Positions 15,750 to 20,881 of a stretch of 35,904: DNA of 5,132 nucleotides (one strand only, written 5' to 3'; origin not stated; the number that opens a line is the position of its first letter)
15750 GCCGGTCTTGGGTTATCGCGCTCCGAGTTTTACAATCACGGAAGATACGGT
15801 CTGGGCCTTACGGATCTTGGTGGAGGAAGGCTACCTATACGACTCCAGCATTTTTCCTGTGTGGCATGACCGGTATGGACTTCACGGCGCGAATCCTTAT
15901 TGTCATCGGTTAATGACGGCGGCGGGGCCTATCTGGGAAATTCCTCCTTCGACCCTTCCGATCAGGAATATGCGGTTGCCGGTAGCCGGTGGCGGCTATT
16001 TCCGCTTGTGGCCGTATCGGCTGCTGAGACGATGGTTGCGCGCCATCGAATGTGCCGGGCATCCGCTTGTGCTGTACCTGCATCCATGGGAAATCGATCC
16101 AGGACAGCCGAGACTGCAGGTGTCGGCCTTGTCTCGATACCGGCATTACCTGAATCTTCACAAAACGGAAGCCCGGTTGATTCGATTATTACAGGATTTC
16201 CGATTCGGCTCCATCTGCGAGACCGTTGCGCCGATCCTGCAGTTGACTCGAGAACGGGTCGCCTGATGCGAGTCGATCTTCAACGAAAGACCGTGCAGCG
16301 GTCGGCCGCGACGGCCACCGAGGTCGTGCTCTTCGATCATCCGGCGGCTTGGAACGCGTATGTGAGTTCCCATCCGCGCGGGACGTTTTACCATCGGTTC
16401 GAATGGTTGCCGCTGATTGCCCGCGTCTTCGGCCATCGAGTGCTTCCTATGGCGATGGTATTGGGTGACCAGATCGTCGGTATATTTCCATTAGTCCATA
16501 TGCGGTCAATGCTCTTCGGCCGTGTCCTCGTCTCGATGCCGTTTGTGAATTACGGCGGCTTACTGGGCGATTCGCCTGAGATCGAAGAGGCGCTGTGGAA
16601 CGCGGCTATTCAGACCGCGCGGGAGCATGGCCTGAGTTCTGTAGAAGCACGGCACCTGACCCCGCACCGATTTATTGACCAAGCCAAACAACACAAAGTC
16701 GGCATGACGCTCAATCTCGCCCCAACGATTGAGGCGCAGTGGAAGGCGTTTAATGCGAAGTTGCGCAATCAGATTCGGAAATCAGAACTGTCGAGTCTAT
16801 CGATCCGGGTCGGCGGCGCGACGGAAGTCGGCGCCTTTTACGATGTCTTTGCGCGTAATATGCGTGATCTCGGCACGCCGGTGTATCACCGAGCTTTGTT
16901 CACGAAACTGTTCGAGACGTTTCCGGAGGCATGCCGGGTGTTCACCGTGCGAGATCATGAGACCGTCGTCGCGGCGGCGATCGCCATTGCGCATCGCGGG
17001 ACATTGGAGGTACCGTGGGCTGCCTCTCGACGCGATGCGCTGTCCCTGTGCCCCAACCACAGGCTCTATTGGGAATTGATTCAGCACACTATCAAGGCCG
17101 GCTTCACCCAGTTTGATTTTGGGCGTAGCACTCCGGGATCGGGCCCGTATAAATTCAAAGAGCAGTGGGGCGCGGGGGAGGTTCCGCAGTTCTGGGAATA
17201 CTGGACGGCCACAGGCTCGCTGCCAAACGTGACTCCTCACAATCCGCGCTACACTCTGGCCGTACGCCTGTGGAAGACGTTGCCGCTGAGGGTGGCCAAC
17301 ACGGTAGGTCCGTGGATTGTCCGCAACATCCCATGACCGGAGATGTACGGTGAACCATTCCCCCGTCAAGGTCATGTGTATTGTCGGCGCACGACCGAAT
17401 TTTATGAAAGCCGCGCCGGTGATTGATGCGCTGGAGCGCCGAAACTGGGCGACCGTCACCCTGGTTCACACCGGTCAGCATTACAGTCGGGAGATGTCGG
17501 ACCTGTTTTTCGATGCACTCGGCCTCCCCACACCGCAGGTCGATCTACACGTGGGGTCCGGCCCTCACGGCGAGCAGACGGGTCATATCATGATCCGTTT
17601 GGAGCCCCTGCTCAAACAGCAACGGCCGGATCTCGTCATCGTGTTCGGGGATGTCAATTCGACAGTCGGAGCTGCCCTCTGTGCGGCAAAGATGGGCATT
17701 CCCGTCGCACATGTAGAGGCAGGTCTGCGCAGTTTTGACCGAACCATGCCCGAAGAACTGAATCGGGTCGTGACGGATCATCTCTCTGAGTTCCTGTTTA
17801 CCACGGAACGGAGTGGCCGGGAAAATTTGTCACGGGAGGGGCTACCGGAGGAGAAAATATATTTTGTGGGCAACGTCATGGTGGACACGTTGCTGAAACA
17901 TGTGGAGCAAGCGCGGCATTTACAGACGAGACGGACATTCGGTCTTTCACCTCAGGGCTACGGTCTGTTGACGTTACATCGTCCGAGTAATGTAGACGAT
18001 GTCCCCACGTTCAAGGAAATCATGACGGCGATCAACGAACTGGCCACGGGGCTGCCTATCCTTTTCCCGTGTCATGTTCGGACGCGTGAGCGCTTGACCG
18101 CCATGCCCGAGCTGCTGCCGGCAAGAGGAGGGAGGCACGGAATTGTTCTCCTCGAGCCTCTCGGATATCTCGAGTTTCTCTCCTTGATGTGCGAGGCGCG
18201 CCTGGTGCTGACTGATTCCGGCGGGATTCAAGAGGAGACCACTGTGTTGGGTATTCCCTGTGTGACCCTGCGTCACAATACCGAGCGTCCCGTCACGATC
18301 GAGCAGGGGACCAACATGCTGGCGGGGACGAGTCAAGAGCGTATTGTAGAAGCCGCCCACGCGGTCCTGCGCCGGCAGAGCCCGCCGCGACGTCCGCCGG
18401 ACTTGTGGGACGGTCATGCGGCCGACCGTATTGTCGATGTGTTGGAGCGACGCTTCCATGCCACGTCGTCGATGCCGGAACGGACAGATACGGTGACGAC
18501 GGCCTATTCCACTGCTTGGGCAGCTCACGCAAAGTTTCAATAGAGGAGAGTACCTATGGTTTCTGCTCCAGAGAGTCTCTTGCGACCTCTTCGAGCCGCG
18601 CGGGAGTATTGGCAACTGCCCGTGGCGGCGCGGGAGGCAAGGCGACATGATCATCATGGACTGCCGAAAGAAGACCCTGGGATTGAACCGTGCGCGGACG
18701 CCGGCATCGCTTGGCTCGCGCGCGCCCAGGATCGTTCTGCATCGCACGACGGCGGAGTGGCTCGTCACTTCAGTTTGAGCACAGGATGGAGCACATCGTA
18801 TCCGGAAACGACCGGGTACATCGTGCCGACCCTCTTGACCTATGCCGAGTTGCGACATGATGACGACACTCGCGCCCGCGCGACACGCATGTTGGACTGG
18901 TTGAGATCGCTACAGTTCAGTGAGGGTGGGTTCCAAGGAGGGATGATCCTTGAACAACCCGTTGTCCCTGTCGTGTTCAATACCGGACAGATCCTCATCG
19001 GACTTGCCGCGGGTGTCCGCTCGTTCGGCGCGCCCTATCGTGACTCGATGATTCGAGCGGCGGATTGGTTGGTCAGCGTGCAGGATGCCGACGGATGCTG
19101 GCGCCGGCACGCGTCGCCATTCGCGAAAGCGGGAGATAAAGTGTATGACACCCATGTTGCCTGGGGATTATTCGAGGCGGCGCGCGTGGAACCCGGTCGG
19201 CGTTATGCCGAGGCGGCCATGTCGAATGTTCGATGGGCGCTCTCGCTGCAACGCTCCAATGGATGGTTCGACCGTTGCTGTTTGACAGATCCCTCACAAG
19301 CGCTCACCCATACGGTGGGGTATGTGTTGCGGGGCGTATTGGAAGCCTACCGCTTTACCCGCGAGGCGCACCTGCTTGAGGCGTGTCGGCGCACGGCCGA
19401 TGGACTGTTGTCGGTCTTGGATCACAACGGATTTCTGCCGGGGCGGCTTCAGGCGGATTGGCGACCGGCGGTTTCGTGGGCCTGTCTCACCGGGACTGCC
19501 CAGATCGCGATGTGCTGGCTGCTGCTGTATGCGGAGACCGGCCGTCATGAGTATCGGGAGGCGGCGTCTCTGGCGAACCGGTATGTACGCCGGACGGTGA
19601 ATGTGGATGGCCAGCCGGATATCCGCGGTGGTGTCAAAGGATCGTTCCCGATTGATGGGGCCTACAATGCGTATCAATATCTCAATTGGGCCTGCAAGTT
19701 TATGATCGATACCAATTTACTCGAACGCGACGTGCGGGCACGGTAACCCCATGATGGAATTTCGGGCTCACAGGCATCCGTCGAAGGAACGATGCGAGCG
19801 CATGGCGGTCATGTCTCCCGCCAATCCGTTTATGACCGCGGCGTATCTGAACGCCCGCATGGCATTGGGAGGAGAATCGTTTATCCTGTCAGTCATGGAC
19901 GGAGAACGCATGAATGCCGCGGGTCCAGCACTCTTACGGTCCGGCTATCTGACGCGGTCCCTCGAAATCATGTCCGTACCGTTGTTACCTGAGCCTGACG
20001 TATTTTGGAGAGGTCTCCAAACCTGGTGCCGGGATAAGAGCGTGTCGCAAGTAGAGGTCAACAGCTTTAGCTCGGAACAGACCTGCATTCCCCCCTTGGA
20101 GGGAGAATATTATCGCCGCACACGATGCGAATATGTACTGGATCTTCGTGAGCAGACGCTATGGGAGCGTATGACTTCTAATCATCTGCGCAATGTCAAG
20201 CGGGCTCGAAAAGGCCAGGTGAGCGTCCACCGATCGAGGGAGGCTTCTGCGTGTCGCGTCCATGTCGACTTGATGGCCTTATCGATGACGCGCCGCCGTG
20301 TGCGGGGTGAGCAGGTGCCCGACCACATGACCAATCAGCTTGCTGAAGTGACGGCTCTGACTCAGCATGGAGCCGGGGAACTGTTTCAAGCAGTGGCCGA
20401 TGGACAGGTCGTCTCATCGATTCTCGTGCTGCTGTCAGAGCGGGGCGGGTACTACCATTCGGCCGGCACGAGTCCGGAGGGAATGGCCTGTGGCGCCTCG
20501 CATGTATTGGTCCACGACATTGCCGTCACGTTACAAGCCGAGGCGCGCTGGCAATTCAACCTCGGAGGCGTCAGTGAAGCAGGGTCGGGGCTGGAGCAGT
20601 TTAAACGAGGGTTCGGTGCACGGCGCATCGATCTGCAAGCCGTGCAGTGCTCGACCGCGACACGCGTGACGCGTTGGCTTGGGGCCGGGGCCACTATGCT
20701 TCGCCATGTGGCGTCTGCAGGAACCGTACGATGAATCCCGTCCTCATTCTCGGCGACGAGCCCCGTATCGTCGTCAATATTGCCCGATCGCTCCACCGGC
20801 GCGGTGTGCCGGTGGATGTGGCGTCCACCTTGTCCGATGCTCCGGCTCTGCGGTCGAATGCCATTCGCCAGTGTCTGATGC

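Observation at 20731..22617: ATP-grasp ligase fused to a Wzb-type low-molecular-weight phosphotyrosine phosphatase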

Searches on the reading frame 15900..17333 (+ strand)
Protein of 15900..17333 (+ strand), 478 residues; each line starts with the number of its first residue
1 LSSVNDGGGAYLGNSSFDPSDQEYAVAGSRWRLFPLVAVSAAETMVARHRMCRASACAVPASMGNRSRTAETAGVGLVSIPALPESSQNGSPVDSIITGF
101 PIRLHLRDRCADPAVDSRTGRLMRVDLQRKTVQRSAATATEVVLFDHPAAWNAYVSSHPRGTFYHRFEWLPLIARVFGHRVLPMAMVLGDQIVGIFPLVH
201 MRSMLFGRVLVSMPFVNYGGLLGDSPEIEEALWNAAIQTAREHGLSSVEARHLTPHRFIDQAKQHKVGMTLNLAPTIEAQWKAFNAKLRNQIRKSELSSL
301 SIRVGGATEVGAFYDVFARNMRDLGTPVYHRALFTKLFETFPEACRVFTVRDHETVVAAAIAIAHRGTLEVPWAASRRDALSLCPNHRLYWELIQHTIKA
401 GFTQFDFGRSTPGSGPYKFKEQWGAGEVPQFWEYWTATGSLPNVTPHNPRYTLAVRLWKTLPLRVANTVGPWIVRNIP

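Call 7: search_protein_families(library=pfam, proteins=[window:15900-17333:+], max_evalue=0.001)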
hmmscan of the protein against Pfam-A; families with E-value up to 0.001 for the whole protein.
window:15900-17333:+ (478 aa): 3 families
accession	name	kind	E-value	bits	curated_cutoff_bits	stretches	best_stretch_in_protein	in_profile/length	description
PF13480.13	Acetyltransf_6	-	4.6e-18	66.2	22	1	286-418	5-140/143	Acetyltransferase (GNAT) domain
PF02388.22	FemAB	-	9.4e-09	35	24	1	245-345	130-231/406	FemAB family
PF04339.18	FemAB_like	-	0.0003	20.5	27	0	225-408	113-312/369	Peptidogalycan biosysnthesis/recognition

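Call 37: search_protein_families(library=ncbifam, proteins=[window:15900-17333:+], max_evalue=0.00001)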
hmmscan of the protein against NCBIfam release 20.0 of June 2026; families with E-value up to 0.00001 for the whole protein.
window:15900-17333:+ (478 aa): 1 family
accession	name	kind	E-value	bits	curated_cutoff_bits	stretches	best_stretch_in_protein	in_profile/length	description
TIGR03019.1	pepcterm_femAB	equivalog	9.9e-107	356.8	260.35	1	149-478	1-330/330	FemAB family XrtA/PEP-CTERM system-associated protein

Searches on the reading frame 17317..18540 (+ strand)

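Call 7: search_protein_families(library=pfam, proteins=[window:17317-18540:+], max_evalue=0.001)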
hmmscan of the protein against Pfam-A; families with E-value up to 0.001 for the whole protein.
window:17317-18540:+ (408 aa): 1 family
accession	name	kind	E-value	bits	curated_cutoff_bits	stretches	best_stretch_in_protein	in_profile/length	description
PF02350.25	Epimerase_2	-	3.1e-109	365.5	30.6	1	38-377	2-347/347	UDP-N-acetylglucosamine 2-epimerase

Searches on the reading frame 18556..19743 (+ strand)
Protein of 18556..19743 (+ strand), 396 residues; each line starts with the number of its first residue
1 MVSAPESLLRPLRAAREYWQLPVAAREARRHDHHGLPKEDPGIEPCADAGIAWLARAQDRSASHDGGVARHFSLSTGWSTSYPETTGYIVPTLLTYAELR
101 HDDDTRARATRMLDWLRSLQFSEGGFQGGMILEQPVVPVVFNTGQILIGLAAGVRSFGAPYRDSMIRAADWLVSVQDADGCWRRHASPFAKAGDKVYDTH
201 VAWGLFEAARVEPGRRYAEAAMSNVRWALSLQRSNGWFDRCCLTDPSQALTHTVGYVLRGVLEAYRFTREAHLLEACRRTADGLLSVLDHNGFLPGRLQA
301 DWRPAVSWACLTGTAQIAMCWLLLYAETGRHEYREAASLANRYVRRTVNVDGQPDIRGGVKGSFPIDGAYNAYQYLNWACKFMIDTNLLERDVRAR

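Call 7: search_protein_families(library=pfam, proteins=[window:18556-19743:+], max_evalue=0.001)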
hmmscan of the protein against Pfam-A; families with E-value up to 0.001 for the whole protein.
window:18556-19743:+ (396 aa): 1 family
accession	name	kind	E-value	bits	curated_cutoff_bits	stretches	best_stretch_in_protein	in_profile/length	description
PF13243.12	SQHop_cyclase_C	-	7.9e-08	32.1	26.1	1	97-239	150-285/319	Squalene-hopene cyclase C-terminal domain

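Call 37: search_protein_families(library=ncbifam, proteins=[window:18556-19743:+], max_evalue=0.00001)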
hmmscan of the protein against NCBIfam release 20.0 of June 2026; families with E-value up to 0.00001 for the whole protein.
window:18556-19743:+ (396 aa): 2 families
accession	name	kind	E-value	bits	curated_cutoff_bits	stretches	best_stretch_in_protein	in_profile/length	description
TIGR01787.1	squalene_cyclas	subfamily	1.7e-06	26.9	322.7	0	80-247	434-596/622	squalene/oxidosqualene cyclases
TIGR03463.1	osq_cycl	subfamily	9e-06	24.2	851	1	80-240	447-604/634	2,3-oxidosqualene cyclase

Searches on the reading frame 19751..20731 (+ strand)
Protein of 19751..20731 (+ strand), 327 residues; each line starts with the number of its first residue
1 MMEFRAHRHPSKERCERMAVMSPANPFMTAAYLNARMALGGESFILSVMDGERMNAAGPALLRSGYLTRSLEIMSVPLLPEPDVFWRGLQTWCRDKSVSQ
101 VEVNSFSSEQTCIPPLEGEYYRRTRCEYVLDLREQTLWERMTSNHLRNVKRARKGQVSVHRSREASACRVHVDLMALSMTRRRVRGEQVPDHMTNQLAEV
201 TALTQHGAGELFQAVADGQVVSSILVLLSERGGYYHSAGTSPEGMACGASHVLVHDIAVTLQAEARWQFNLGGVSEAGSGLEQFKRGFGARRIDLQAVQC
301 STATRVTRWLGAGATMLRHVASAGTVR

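Call 7: search_protein_families(library=pfam, proteins=[window:19751-20731:+], max_evalue=0.001)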
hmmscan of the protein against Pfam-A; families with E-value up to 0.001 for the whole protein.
window:19751-20731:+ (327 aa): 2 families
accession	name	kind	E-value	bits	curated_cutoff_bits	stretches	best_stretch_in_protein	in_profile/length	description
PF13480.13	Acetyltransf_6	-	2.9e-09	37.7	22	1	147-286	9-143/143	Acetyltransferase (GNAT) domain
PF02388.22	FemAB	-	2.8e-05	23.6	24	0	208-290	295-380/406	FemAB family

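Call 37: search_protein_families(library=ncbifam, proteins=[window:19751-20731:+], max_evalue=0.00001)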
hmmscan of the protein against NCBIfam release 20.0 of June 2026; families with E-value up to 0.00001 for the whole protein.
window:19751-20731:+ (327 aa): 0 families
